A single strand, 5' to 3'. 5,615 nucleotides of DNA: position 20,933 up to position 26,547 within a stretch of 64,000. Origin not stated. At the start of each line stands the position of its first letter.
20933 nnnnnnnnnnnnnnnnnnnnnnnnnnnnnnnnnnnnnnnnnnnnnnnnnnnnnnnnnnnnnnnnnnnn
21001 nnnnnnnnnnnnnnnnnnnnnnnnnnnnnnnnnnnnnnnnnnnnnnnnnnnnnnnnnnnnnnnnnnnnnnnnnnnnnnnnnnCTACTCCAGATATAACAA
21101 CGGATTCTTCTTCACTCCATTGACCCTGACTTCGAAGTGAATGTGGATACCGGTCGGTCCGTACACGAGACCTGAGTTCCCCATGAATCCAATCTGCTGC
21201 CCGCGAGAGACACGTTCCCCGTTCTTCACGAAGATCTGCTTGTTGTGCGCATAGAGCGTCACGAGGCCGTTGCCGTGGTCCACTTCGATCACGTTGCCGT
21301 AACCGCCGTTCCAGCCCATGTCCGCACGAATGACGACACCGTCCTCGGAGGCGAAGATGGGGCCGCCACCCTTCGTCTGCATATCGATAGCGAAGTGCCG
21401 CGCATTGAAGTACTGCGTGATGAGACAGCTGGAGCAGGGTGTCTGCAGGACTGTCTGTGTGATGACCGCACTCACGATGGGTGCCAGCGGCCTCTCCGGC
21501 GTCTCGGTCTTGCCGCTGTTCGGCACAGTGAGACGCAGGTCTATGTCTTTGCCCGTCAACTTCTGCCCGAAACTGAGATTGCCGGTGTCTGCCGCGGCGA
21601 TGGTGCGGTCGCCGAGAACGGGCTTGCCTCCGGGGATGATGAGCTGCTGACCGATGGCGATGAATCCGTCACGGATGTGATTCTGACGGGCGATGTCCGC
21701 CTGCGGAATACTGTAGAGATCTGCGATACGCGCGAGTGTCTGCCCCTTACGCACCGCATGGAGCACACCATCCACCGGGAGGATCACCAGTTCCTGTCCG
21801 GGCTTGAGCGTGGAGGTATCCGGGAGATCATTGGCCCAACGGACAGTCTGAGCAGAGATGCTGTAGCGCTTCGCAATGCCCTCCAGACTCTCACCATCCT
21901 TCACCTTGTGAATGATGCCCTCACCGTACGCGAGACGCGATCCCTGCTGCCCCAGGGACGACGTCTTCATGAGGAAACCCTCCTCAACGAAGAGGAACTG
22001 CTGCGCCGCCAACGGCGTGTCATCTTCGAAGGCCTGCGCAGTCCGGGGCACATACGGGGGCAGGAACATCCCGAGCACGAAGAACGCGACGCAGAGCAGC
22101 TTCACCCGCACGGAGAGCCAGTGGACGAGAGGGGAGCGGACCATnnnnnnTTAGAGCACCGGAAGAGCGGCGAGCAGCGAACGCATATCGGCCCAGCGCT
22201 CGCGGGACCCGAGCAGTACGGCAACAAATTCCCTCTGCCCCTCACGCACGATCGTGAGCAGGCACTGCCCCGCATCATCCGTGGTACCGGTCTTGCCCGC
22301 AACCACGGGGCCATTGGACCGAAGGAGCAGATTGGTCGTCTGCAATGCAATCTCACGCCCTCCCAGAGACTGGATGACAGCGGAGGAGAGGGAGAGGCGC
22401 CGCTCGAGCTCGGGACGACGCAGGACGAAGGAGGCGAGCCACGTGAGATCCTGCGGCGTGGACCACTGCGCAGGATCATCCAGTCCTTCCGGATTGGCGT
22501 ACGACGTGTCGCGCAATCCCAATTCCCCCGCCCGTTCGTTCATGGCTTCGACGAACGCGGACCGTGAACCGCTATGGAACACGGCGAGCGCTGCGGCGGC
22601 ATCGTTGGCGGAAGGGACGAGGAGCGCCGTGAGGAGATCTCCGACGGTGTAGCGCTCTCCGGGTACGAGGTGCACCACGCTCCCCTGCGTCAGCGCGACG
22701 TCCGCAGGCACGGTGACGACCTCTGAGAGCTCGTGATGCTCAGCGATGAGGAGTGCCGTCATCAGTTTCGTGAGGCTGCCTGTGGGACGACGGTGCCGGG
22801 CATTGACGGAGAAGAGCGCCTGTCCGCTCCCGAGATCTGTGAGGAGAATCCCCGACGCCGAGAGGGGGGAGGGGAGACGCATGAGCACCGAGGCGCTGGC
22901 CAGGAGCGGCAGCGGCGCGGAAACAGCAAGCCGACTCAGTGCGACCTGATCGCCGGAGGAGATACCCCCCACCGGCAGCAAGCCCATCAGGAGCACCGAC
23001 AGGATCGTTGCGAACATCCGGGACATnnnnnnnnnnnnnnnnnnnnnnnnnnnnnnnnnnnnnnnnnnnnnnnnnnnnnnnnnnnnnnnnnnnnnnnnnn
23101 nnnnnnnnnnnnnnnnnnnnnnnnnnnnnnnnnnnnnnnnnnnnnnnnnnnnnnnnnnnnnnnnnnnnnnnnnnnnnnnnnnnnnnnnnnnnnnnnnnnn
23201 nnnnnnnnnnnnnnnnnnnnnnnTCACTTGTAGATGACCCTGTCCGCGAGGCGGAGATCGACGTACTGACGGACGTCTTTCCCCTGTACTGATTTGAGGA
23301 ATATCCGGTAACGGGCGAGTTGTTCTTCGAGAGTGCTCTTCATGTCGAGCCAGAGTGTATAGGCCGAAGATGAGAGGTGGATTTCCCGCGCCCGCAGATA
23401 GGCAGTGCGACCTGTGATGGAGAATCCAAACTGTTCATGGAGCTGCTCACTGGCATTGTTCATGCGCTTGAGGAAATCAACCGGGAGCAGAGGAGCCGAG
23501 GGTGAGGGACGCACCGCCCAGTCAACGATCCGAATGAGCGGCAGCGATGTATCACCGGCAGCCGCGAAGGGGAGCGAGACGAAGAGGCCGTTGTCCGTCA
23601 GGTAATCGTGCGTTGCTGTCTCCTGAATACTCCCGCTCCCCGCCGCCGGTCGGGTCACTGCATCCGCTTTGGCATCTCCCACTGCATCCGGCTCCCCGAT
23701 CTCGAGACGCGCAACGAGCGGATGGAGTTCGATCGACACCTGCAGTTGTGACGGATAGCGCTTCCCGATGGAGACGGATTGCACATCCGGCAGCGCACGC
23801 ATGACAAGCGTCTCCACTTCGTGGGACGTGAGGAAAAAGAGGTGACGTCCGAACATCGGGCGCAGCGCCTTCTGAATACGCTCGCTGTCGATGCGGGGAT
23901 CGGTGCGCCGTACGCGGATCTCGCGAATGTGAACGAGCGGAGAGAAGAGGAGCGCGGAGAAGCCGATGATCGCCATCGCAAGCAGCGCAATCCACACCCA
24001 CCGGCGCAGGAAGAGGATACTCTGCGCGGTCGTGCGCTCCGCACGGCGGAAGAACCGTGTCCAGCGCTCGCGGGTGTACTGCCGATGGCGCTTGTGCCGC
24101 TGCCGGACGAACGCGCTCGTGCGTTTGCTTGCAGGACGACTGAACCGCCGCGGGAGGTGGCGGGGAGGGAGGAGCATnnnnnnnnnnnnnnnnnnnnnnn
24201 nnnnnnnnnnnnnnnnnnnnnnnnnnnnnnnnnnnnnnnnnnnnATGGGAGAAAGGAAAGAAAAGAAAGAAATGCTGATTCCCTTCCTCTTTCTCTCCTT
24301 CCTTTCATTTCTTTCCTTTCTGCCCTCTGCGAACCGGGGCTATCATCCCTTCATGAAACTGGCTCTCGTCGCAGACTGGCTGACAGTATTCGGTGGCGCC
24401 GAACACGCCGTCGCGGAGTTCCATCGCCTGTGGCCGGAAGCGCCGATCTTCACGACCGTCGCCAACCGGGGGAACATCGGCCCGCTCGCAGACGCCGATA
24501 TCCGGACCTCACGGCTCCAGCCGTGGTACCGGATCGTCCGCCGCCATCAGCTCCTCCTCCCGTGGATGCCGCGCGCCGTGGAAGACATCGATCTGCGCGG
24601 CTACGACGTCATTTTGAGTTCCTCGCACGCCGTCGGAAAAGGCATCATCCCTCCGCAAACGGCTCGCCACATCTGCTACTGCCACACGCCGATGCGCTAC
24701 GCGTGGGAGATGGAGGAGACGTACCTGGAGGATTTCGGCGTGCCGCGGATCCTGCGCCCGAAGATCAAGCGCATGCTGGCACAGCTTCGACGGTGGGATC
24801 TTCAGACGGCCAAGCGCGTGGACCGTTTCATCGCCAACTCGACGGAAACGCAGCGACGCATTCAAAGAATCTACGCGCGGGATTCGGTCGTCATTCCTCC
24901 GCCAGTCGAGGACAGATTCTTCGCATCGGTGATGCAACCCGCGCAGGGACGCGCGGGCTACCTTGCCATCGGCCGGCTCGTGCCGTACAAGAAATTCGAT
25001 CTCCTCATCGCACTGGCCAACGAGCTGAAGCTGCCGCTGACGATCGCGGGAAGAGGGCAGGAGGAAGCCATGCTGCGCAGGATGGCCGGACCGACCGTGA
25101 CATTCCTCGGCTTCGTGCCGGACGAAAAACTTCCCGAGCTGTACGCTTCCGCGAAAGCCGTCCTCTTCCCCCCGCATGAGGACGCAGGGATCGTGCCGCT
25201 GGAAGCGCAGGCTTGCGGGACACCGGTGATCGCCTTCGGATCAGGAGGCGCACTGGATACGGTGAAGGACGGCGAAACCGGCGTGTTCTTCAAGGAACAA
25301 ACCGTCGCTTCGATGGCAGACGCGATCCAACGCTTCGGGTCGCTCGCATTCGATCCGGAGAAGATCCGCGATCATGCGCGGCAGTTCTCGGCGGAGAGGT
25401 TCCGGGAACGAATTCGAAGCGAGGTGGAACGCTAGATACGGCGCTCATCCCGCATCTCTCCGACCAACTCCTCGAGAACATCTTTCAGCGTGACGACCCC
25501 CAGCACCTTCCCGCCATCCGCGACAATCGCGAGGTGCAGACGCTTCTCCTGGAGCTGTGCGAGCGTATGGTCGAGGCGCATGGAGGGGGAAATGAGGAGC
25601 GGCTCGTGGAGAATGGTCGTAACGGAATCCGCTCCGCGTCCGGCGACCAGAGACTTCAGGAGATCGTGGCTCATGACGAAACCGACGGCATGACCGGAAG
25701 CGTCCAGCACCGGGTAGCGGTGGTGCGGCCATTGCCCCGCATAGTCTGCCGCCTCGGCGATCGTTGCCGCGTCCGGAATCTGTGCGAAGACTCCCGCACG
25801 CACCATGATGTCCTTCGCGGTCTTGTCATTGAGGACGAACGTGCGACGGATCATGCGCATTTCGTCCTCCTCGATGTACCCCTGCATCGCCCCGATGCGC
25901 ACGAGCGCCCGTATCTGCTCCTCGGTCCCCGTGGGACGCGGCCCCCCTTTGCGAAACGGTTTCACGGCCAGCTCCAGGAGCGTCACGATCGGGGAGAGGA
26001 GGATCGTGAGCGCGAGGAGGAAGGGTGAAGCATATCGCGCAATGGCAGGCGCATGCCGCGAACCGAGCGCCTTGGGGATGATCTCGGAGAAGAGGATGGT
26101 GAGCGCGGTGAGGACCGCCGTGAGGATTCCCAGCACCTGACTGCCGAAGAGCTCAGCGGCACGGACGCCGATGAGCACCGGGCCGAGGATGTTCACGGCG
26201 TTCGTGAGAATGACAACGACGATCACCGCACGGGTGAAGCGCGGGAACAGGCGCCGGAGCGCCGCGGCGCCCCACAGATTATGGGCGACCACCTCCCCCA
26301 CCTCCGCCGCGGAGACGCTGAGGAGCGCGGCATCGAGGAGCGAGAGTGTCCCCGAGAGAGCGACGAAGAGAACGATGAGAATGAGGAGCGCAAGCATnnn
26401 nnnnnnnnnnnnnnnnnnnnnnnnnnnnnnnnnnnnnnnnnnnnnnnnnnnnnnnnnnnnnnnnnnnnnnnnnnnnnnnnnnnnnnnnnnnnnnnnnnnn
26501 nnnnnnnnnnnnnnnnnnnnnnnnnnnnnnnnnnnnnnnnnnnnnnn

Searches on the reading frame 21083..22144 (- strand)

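Call 57: search_protein_families(library=pfam, proteins=[window:21083-22144:-], max_evalue=0.001)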
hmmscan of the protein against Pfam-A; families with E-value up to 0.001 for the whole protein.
window:21083-22144:- (353 aa): 4 families
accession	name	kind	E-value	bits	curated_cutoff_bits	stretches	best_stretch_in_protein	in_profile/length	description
PF01551.29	Peptidase_M23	-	5e-28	97.6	28.7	1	249-348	2-96/96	Peptidase family M23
PF01476.26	LysM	-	1e-22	80.2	20.9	2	130-171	2-43/43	LysM domain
PF23446.1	LysM1_NFP_LYK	-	1.6e-05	26.1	36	0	86-124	17-55/60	NFP/LYK LysM1 domain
PF04255.20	DUF433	-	0.00082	19.6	23.6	0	122-151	19-49/56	Protein of unknown function (DUF433)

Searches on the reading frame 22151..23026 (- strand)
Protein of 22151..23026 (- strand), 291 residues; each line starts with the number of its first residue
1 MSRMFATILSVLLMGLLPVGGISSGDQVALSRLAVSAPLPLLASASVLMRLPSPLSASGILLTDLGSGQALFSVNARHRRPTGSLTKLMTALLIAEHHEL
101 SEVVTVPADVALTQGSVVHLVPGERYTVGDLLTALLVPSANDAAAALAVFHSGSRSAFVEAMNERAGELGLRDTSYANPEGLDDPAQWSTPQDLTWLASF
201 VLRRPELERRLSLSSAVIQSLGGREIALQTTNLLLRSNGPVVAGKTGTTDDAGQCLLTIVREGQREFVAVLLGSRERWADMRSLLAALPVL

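Call 58: search_protein_families(library=pfam, proteins=[window:22151-23026:-], max_evalue=0.001)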
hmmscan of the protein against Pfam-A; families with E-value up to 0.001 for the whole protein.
window:22151-23026:- (291 aa): 2 families
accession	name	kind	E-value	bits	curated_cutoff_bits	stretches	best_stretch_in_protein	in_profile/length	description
PF00768.25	Peptidase_S11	-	5.4e-46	157.4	27.6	1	55-274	10-237/239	D-alanyl-D-alanine carboxypeptidase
PF13354.11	Beta-lactamase2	-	3.5e-12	46.6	22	1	59-261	1-201/214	Beta-lactamase enzyme family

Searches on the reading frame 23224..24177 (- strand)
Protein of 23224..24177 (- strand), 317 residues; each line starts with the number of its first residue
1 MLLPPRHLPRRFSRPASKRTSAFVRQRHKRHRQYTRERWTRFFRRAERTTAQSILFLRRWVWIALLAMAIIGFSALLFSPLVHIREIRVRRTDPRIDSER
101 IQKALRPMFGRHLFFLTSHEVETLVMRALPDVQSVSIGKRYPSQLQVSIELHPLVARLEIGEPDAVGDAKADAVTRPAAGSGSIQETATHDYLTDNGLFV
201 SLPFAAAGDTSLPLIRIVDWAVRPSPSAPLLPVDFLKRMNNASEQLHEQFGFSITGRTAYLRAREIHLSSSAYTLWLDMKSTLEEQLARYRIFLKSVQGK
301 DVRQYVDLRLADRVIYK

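Call 58: search_protein_families(library=pfam, proteins=[window:23224-24177:-], max_evalue=0.001)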
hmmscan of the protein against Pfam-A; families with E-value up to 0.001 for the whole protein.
window:23224-24177:- (317 aa): 1 family
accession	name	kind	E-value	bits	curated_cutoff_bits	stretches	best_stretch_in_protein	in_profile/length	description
PF08478.15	POTRA_1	-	4.4e-07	30.6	23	1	83-150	2-67/69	POTRA domain, FtsQ-type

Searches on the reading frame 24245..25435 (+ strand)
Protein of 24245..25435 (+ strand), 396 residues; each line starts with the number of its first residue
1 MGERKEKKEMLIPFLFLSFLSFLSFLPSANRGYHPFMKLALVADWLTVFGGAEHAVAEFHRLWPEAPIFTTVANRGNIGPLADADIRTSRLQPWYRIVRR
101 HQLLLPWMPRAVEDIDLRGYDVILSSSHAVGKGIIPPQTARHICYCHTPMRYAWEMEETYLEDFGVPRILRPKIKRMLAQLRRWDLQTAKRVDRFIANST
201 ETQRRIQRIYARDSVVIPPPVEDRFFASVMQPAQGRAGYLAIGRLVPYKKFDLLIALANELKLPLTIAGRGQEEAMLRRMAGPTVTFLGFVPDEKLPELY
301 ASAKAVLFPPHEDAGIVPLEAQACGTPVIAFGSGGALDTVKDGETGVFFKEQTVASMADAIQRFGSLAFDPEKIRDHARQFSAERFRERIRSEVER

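Call 58: search_protein_families(library=pfam, proteins=[window:24245-25435:+], max_evalue=0.001)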
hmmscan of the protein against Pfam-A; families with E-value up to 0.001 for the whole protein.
window:24245-25435:+ (396 aa): 4 families
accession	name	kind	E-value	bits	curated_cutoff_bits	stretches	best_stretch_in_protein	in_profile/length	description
PF00534.26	Glycos_transf_1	-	2.2e-28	99.4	26.4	1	239-379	18-170/172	Glycosyl transferases group 1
PF13692.12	Glyco_trans_1_4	-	5.6e-24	85.5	27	1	240-363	5-138/142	Glycosyl transferases group 1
PF13439.12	Glyco_transf_4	-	3.2e-11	44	28.5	1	49-222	1-167/170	Glycosyltransferase Family 4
PF13524.12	Glyco_trans_1_2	-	1.7e-06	28.5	25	1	256-383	8-126/144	Glycosyl transferase-like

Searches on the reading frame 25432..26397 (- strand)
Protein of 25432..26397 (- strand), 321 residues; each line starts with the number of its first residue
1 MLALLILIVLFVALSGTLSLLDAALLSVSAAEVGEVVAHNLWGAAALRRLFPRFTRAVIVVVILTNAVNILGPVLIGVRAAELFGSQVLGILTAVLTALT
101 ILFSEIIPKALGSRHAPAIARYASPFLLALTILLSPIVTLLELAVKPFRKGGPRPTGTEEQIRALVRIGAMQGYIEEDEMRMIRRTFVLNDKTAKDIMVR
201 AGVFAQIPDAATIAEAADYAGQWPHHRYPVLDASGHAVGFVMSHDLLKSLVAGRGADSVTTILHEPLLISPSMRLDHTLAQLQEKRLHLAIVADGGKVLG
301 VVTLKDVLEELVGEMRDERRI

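Call 58: search_protein_families(library=pfam, proteins=[window:25432-26397:-], max_evalue=0.001)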
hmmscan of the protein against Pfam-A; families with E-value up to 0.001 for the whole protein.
window:25432-26397:- (321 aa): 2 families
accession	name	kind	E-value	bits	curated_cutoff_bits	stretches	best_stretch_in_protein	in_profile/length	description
PF01595.25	CNNM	-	7.9e-32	110.8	28.4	1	6-179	1-181/181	Cyclin M transmembrane N-terminal domain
PF00571.33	CBS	-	9.8e-15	55.1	24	2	264-312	7-56/57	CBS domain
